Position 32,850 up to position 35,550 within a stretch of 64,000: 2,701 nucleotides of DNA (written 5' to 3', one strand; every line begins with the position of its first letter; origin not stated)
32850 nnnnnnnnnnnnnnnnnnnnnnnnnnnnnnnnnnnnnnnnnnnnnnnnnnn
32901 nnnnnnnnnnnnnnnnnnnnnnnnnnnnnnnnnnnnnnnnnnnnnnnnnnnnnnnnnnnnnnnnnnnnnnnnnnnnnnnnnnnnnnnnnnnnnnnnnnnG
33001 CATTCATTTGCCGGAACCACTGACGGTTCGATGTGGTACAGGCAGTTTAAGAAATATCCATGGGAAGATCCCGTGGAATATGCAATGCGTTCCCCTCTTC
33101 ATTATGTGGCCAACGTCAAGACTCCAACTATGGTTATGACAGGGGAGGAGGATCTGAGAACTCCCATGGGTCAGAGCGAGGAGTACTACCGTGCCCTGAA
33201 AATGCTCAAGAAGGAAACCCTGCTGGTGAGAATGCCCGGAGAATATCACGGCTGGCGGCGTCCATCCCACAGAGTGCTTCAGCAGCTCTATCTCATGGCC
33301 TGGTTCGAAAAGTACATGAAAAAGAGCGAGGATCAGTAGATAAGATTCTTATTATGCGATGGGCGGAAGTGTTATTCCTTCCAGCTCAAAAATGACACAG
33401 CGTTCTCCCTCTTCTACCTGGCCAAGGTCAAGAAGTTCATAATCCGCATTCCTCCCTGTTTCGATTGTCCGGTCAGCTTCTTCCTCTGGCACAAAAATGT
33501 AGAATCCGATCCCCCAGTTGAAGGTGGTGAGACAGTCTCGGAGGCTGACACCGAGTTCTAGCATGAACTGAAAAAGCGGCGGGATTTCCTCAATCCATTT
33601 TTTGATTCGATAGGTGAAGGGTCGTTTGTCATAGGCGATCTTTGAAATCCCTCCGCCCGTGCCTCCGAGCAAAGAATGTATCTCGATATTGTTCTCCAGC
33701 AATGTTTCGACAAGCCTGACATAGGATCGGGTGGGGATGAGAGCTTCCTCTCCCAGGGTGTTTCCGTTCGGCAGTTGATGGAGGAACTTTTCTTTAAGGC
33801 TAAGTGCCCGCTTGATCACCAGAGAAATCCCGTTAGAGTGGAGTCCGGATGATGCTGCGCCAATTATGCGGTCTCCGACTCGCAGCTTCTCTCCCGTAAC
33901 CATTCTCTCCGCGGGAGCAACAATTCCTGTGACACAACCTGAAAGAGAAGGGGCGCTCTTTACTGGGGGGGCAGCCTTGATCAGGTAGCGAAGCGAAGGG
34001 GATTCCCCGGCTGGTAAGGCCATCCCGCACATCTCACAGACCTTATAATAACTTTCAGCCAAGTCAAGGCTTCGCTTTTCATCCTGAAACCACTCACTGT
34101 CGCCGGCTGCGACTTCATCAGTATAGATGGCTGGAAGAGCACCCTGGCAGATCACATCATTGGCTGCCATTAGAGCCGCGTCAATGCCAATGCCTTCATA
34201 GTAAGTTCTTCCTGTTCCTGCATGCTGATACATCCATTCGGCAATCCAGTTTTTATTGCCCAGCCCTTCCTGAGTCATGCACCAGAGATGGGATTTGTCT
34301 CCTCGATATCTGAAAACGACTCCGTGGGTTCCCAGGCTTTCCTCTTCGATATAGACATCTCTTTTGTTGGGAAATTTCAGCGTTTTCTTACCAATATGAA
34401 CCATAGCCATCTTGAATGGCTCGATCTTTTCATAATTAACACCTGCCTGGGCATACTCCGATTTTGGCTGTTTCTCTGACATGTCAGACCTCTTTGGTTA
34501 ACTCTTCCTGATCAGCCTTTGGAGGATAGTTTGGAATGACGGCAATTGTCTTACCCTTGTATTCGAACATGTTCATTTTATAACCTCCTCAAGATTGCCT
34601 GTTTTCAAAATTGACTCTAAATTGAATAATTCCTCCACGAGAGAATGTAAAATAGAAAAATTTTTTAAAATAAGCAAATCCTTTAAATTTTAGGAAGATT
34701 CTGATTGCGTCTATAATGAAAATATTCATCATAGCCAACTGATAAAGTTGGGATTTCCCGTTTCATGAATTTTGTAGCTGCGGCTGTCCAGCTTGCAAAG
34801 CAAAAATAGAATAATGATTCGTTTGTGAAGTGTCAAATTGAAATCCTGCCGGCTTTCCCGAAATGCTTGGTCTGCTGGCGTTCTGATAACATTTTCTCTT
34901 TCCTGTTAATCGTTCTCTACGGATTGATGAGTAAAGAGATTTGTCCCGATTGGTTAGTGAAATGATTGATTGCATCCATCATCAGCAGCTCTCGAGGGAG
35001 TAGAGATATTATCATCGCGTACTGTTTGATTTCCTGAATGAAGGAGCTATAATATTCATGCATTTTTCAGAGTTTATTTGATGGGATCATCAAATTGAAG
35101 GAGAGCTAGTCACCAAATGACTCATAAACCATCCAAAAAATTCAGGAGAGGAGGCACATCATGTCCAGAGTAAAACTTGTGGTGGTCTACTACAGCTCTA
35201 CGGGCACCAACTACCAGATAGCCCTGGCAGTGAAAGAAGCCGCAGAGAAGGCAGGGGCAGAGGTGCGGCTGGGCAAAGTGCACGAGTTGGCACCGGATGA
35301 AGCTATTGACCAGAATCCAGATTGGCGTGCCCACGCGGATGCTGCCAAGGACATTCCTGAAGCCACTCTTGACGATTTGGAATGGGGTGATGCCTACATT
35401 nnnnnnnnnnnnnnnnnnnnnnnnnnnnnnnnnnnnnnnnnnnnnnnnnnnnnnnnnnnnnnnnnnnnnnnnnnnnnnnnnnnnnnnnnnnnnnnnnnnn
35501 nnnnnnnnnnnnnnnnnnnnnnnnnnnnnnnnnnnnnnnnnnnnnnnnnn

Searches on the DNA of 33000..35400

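Call 12: search_rna_families(source=window, start=33000, end=35400, threshold=evalue, max_evalue=1)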
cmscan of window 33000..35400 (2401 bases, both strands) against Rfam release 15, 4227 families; matches with E-value up to 1: 0.
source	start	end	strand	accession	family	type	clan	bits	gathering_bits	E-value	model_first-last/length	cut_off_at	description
